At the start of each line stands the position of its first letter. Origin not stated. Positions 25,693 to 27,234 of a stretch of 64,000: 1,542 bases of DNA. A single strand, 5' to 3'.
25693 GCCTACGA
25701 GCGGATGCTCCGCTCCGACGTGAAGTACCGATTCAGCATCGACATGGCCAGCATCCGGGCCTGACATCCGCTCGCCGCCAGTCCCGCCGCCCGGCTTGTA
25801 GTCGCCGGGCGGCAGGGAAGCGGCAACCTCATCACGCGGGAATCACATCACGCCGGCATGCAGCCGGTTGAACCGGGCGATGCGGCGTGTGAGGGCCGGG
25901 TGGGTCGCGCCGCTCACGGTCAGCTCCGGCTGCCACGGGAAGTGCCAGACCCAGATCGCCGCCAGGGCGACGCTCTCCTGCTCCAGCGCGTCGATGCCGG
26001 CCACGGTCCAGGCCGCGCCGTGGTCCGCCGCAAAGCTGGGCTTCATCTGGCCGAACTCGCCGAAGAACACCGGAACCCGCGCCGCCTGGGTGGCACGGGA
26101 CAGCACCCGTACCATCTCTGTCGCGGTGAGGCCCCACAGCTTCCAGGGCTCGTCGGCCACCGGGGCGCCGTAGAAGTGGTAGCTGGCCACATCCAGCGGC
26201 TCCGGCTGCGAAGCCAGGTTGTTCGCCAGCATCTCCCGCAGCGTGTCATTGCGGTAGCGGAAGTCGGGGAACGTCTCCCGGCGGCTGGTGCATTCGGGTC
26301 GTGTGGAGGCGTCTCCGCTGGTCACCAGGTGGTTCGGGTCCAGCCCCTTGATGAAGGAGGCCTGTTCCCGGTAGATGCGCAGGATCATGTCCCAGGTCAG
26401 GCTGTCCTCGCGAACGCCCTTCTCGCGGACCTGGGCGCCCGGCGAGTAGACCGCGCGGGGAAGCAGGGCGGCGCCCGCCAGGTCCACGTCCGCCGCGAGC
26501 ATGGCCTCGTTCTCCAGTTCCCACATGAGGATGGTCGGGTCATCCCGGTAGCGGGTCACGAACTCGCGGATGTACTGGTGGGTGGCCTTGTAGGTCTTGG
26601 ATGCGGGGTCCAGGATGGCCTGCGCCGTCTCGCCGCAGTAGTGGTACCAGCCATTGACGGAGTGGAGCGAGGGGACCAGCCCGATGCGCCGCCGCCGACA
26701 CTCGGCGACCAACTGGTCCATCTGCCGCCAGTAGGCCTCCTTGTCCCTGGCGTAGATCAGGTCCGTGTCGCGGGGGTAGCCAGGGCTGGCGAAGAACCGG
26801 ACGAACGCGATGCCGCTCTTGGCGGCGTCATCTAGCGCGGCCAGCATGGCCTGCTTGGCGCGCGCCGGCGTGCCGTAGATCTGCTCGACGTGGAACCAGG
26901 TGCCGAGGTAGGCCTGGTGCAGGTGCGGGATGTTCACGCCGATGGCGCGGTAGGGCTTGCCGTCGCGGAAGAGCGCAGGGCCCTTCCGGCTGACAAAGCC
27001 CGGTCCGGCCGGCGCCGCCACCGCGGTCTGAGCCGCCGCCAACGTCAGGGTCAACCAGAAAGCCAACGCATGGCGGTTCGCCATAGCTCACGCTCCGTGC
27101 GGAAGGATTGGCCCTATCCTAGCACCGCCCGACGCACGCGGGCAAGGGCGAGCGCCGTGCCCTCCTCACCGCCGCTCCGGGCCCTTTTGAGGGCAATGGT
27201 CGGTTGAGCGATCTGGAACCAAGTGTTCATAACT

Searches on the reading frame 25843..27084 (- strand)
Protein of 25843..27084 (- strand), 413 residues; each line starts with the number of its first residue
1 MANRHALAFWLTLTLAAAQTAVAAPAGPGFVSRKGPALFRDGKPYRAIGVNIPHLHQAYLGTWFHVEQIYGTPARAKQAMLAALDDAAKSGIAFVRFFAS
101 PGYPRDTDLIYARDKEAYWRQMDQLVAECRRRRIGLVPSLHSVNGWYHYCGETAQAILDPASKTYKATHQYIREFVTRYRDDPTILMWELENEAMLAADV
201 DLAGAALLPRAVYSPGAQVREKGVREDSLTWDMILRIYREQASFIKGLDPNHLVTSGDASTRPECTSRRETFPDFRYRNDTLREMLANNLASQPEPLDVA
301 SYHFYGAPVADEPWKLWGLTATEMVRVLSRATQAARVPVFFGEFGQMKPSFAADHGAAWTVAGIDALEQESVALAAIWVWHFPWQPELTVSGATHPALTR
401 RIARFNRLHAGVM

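Call 12: search_protein_families(library=pfam, proteins=[window:25843-27084:-], max_evalue=0.01)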
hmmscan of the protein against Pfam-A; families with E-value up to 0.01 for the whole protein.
window:25843-27084:- (413 aa): 3 families
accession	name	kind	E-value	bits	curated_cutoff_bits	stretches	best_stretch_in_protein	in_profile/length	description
PF00150.24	Cellulase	-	1.1e-11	45.2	23.5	1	63-380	10-268/272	Cellulase (glycosyl hydrolase family 5)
PF13204.13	Apiosidase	-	0.0016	18.5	26.5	1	114-256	79-183/320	Apiosidase-like, catalytic domain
PF02836.23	Glyco_hydro_2_C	-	0.007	16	21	0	126-200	76-142/302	Glycosyl hydrolases family 2, TIM barrel domain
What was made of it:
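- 25843..27084 (-): Downstream neighbour in the empty site: GH5 glycoside hydrolase (413 aa). Pfam Cellulase (call 12).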

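Call 14: find_encoding_contigs(protein=window:25846-27084:-, flank=10000, max_places=10)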
Protein window:25846-27084:- (413 aa): 12 contigs read that carry it; 8 places shown.
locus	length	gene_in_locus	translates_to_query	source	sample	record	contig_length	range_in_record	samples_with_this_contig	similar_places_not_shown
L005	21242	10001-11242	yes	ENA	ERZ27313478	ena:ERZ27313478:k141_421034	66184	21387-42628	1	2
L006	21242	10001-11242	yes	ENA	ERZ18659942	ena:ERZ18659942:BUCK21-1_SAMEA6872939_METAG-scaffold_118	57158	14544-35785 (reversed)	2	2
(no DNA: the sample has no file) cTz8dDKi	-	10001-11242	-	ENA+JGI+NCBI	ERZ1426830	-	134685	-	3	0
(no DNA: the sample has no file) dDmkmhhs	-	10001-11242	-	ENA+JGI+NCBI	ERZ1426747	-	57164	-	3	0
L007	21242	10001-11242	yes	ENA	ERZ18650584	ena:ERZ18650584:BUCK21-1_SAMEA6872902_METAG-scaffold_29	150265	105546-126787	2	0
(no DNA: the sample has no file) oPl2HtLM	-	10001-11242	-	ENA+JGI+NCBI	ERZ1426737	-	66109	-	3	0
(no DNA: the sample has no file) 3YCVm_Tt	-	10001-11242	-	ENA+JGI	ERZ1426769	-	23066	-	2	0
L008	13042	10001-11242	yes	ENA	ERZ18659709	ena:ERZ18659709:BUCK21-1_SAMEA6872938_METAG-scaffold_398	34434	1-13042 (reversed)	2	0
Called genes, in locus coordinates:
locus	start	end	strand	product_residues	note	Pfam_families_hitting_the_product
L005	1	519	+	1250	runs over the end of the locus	PF14827:dCache_3 (weak), PF00989:PAS, PF08448:PAS_4, PF13188:PAS_8, PF13426:PAS_9, PF00512:HisKA, PF02518:HATPase_c, PF00072:Response_reg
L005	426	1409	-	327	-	PF00797:Acetyltransf_2 (weak)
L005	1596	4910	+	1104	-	PF07676:PD40 (faint), PF18582:HZS_alpha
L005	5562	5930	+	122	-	-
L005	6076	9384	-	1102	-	PF25390:WD40_RLD, PF00415:RCC1, PF13540:RCC1_2, PF00415:RCC1, PF13540:RCC1_2, PF00415:RCC1, PF16640:Big_3_5, PF04862:DUF642, +1 more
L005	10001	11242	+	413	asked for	PF26410:GH5_mannosidase (faint), PF00150:Cellulase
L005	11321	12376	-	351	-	PF08240:ADH_N, PF00107:ADH_zinc_N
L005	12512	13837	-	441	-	PF01547:SBP_bac_1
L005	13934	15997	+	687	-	PF00251:Glyco_hydro_32N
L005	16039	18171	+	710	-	PF01229:Glyco_hydro_39 (weak)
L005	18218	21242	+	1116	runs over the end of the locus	PF25788:Ig_Rha78A_N, PF08531:Bac_rhamnosid_N, PF05592:Bac_rhamnosid, PF17389:Bac_rhamnosid6H, PF17390:Bac_rhamnosid_C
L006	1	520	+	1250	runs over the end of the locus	PF14827:dCache_3 (weak), PF00989:PAS, PF08448:PAS_4, PF13188:PAS_8, PF13426:PAS_9, PF00512:HisKA, PF02518:HATPase_c, PF00072:Response_reg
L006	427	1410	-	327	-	PF00797:Acetyltransf_2 (weak)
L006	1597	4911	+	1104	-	PF07676:PD40 (faint), PF18582:HZS_alpha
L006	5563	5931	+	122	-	-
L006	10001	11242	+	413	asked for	PF26410:GH5_mannosidase (faint), PF00150:Cellulase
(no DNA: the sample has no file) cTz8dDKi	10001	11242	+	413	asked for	PF26410:GH5_mannosidase (faint), PF00150:Cellulase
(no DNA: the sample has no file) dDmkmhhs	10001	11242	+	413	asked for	PF26410:GH5_mannosidase (faint), PF00150:Cellulase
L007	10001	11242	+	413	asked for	PF26410:GH5_mannosidase (faint), PF00150:Cellulase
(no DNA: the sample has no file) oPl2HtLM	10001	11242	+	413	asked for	PF26410:GH5_mannosidase (faint), PF00150:Cellulase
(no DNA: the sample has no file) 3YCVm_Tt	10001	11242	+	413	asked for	PF26410:GH5_mannosidase (faint), PF00150:Cellulase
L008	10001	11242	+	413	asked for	PF26410:GH5_mannosidase (faint), PF00150:Cellulase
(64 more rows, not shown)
